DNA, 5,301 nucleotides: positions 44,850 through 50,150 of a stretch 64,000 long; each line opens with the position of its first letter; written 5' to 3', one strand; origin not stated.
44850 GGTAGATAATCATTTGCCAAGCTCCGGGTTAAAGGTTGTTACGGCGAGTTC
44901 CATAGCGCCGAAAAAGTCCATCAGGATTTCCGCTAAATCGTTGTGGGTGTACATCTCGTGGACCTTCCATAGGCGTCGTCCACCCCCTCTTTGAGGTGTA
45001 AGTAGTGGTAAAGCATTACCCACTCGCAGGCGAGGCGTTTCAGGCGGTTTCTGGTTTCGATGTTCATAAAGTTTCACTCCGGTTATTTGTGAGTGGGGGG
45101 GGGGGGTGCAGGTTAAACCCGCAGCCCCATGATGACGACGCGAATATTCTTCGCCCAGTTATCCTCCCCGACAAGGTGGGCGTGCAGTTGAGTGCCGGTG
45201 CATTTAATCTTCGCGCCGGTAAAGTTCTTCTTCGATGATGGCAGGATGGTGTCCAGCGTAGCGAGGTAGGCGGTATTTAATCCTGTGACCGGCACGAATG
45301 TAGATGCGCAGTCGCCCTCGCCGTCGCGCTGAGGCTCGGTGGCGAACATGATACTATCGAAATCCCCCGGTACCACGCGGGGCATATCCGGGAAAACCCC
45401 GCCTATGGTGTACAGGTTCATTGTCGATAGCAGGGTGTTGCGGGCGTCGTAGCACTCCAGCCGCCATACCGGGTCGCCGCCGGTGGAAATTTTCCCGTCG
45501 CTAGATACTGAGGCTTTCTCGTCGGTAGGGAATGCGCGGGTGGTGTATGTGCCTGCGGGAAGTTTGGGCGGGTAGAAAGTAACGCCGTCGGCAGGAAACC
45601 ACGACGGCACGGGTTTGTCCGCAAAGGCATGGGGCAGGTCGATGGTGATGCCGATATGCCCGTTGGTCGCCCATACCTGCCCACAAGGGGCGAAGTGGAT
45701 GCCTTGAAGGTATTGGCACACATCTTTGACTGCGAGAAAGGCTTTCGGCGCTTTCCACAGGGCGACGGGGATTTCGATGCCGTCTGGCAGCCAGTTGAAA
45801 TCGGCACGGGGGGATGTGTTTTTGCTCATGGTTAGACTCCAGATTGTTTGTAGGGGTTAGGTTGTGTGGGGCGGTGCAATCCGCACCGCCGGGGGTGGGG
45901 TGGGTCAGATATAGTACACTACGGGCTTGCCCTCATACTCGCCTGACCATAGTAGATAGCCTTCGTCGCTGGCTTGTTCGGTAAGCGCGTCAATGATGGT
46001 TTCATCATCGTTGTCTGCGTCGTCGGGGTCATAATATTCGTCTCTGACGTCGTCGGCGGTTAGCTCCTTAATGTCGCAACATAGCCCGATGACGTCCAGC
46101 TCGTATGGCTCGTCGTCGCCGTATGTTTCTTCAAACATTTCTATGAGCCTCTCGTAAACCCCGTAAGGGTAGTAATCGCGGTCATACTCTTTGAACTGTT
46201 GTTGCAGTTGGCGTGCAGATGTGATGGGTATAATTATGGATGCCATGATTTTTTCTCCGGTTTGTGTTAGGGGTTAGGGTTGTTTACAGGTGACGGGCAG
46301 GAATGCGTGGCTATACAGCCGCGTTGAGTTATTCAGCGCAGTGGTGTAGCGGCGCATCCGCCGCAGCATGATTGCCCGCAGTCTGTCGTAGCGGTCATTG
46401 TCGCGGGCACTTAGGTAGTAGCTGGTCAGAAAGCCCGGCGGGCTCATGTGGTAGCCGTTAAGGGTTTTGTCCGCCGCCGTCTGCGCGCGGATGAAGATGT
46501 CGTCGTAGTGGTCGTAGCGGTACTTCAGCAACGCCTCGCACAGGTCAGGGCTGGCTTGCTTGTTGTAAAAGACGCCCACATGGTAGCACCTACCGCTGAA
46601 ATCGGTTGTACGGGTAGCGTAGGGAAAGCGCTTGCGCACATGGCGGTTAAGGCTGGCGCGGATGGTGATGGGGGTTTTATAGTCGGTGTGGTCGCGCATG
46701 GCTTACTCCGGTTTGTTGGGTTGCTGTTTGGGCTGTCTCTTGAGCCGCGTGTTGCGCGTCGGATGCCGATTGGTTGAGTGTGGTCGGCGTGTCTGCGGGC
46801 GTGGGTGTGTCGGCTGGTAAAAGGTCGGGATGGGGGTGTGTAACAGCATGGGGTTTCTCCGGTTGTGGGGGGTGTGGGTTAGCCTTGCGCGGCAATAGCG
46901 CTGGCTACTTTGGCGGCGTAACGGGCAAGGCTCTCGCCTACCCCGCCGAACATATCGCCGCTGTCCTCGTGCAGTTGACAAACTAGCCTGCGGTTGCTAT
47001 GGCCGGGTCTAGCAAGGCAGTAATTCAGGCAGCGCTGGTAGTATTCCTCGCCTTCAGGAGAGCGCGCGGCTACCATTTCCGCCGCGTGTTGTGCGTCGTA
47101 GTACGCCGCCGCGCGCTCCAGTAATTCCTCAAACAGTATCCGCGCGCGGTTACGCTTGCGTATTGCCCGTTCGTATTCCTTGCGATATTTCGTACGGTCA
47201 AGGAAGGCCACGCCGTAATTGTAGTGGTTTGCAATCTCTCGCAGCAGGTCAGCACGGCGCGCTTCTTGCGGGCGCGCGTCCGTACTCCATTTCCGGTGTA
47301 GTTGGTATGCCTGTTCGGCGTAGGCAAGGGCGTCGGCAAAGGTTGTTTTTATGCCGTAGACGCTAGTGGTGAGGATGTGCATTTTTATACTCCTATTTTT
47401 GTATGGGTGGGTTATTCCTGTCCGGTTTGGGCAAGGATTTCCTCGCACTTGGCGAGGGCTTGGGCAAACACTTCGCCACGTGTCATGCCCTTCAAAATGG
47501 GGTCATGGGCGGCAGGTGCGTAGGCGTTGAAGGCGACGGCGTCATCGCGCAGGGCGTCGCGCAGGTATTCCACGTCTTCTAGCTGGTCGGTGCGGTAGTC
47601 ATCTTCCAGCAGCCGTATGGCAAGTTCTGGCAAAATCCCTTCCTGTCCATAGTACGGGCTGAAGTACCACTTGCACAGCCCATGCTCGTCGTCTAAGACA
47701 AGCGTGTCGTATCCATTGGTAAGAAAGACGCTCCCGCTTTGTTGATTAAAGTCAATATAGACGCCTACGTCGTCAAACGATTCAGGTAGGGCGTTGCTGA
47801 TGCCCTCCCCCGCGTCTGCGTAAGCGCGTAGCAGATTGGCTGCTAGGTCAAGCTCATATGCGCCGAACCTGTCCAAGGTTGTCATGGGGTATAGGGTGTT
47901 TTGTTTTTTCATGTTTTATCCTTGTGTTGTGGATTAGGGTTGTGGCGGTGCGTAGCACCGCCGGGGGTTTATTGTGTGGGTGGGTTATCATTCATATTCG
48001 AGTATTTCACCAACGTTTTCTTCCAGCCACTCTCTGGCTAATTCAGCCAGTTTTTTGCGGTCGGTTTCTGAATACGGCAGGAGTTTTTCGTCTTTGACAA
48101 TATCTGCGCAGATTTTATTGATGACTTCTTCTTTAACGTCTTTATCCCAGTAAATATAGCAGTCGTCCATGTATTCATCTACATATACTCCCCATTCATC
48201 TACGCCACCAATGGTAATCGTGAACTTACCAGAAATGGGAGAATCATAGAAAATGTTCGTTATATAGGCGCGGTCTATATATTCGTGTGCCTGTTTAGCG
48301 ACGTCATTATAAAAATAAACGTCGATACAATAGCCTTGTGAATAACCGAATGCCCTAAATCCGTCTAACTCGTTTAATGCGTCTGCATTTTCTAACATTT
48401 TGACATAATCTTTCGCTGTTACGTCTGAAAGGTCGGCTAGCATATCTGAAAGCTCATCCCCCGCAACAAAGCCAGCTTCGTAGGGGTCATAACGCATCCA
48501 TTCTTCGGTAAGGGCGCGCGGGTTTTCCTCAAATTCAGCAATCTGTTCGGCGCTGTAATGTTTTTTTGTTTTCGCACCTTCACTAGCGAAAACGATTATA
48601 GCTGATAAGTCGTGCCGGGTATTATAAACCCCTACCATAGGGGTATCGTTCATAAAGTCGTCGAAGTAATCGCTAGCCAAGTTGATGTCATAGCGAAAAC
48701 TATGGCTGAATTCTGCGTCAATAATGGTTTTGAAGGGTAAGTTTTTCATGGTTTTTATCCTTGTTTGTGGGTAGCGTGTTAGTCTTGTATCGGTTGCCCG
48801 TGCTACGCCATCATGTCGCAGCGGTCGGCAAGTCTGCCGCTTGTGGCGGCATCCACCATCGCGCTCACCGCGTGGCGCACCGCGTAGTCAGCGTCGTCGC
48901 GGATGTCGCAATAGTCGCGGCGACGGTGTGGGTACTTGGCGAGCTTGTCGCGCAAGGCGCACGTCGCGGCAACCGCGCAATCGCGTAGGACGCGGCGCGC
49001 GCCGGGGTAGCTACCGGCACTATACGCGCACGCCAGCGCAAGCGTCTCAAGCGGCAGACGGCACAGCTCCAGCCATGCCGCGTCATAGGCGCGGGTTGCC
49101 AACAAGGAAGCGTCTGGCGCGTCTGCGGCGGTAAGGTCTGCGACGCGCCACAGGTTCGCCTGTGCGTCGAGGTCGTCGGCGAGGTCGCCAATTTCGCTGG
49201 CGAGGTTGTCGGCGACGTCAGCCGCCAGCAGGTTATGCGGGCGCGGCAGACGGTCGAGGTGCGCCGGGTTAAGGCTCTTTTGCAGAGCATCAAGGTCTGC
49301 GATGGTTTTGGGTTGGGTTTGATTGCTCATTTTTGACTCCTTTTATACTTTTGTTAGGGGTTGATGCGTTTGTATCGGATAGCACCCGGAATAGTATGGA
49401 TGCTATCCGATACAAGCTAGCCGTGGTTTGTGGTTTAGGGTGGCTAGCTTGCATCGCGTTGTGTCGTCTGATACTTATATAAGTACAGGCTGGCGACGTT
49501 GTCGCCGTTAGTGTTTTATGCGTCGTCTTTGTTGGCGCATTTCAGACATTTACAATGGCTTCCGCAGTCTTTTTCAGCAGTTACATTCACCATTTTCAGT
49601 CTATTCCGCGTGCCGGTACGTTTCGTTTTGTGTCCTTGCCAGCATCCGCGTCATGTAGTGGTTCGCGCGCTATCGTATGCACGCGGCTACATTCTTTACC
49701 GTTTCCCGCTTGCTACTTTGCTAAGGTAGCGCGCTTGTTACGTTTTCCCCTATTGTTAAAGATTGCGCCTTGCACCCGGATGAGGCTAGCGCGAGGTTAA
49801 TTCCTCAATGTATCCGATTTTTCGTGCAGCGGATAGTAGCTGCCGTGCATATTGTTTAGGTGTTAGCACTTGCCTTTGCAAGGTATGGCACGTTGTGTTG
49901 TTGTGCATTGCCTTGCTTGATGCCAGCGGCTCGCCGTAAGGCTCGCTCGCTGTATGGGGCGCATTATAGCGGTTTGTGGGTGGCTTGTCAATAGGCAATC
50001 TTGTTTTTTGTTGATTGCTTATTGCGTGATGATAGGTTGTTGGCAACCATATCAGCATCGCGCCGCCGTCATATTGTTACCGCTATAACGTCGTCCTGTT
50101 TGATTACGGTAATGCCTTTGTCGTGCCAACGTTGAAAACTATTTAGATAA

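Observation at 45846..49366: Recurrent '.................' element (often with an 8-bp-stem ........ hairpin) upstream of early genes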

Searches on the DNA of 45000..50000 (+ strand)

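Call 3: search_dna_similar(query=window:45000-50000:+, collection=phages, mode=near, max_rows=15)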
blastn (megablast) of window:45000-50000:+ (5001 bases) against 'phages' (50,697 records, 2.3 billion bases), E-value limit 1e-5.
No match.

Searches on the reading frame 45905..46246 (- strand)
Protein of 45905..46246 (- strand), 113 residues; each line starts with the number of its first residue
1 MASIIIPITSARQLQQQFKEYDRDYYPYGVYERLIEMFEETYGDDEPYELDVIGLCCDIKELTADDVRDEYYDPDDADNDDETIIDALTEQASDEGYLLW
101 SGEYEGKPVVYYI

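Call 11: search_protein_families(library=phrogs, proteins=[window:45905-46246:-], max_evalue=0.001)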
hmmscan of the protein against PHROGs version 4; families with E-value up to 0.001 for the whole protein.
window:45905-46246:- (113 aa): 0 families
